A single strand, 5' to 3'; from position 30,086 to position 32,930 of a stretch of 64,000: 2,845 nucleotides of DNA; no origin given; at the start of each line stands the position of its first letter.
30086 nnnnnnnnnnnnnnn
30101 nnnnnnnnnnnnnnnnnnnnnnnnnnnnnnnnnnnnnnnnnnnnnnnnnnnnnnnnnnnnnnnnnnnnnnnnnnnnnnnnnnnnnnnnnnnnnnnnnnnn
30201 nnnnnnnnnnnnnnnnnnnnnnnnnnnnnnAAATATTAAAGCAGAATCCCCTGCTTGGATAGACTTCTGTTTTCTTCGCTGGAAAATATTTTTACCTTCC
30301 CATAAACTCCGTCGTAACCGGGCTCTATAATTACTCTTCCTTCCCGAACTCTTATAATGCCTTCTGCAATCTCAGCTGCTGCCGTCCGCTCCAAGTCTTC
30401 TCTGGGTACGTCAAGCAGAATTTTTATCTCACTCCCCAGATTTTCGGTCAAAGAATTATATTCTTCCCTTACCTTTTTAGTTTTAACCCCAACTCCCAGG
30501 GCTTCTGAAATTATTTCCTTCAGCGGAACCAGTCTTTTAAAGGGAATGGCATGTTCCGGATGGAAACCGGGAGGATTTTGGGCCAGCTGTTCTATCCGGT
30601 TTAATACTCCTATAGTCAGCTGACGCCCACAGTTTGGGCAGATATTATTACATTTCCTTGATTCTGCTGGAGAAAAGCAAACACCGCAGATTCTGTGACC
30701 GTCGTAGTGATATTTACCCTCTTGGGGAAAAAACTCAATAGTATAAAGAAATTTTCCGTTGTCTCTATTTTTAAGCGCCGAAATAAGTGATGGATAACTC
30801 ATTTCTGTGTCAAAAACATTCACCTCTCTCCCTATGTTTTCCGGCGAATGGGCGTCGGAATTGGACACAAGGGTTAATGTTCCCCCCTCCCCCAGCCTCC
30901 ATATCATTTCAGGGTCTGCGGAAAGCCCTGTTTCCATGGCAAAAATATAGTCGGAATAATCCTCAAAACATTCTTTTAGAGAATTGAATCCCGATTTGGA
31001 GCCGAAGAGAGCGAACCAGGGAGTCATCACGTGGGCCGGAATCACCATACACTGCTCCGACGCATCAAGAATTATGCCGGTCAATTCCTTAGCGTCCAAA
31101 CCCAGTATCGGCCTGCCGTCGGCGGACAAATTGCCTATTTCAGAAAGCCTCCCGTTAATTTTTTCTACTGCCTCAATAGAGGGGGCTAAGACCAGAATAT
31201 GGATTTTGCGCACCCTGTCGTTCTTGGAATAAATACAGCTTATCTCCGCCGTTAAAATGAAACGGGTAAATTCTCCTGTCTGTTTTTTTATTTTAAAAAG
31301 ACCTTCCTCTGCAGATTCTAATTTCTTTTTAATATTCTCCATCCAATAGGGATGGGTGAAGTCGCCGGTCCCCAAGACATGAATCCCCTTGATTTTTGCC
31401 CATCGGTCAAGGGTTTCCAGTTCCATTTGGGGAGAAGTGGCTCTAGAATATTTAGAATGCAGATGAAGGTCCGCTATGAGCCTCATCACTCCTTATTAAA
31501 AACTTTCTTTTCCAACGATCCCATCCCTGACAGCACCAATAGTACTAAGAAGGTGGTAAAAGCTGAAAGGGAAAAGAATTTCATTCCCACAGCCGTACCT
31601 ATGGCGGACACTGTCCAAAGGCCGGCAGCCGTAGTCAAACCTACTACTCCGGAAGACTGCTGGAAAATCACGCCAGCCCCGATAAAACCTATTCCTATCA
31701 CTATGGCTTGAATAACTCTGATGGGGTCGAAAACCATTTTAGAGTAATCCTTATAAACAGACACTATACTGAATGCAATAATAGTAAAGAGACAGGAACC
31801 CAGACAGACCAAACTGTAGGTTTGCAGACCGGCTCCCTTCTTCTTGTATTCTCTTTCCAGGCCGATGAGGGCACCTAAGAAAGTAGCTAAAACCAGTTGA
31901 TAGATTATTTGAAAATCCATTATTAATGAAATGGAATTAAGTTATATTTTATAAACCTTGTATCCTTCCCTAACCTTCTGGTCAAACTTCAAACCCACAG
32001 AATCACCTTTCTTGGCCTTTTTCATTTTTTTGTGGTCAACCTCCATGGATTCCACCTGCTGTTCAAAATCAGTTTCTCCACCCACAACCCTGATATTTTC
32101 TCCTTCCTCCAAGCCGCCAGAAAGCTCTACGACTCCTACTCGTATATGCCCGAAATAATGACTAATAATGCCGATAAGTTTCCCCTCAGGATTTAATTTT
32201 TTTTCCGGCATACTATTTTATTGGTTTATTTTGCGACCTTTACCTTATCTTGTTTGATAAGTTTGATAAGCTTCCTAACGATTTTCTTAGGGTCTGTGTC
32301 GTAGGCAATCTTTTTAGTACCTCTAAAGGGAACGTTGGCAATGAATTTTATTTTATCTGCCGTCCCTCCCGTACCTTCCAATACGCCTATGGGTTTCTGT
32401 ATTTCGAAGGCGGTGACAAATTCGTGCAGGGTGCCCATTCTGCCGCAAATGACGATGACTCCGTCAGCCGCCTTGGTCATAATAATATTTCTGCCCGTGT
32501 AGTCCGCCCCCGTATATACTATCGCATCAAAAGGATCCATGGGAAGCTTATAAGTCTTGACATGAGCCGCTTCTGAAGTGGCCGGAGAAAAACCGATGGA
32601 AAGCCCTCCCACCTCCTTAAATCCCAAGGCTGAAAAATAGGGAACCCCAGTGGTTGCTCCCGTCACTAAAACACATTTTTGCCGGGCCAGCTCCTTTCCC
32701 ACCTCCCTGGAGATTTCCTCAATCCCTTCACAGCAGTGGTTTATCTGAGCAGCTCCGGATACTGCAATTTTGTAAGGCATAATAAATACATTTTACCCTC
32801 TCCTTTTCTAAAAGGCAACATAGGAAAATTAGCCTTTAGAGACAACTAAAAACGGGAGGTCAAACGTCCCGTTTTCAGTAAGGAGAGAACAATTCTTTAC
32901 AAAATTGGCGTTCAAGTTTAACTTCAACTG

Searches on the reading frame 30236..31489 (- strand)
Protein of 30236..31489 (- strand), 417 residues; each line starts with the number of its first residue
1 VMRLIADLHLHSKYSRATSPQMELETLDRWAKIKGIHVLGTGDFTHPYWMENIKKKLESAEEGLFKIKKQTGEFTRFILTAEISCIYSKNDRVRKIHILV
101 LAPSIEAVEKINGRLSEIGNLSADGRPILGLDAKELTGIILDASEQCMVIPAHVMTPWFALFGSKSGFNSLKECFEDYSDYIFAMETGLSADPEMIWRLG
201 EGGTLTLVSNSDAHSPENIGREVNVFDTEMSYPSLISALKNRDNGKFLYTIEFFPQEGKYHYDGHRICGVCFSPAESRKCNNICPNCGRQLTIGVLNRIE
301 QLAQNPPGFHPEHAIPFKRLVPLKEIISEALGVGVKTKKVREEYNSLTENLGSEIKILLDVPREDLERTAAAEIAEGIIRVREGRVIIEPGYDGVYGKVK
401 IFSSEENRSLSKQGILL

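Call 57: search_protein_families(library=pfam, proteins=[window:30236-31489:-], max_evalue=0.001)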
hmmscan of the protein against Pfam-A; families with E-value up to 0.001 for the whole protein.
window:30236-31489:- (417 aa): 1 family
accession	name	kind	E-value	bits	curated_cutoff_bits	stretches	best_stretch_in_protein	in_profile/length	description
PF13263.12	PHP_C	-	0.00015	21.6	21.3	1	207-242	18-54/56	PHP-associated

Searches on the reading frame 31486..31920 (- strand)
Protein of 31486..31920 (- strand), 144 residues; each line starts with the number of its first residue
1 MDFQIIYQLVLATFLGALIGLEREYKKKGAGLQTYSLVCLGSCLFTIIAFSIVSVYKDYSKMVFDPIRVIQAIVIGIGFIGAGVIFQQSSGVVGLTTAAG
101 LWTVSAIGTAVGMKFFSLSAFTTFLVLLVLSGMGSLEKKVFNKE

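Call 57: search_protein_families(library=pfam, proteins=[window:31486-31920:-], max_evalue=0.001)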
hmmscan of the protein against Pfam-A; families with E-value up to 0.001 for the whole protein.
window:31486-31920:- (144 aa): 1 family
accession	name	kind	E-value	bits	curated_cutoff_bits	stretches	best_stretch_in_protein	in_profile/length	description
PF02308.21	MgtC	-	7.9e-37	126.7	31.4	1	9-138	1-120/121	MgtC family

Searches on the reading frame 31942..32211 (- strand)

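Call 57: search_protein_families(library=pfam, proteins=[window:31942-32211:-], max_evalue=0.001)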
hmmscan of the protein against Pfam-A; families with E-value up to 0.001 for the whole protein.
window:31942-32211:- (89 aa): 1 family
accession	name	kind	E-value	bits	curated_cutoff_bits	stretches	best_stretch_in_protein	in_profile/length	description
PF03144.31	GTP_EFTU_D2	-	8e-05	23.4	30.3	1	30-75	9-57/73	Elongation factor Tu domain 2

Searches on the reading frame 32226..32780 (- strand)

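Call 57: search_protein_families(library=pfam, proteins=[window:32226-32780:-], max_evalue=0.001)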
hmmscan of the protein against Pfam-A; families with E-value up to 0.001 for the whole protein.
window:32226-32780:- (184 aa): 3 families
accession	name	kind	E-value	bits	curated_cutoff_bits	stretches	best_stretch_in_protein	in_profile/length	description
PF18306.6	LDcluster4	-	6.7e-33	113.9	26.3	1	3-166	2-149/151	SLOG cluster4 family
PF18171.6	LSDAT_prok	-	0.00045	20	25.4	1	106-156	125-172/195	SLOG in TRPM, prokaryote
PF03641.19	Lysine_decarbox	-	0.00049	20.7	27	1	56-127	10-75/131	Possible lysine decarboxylase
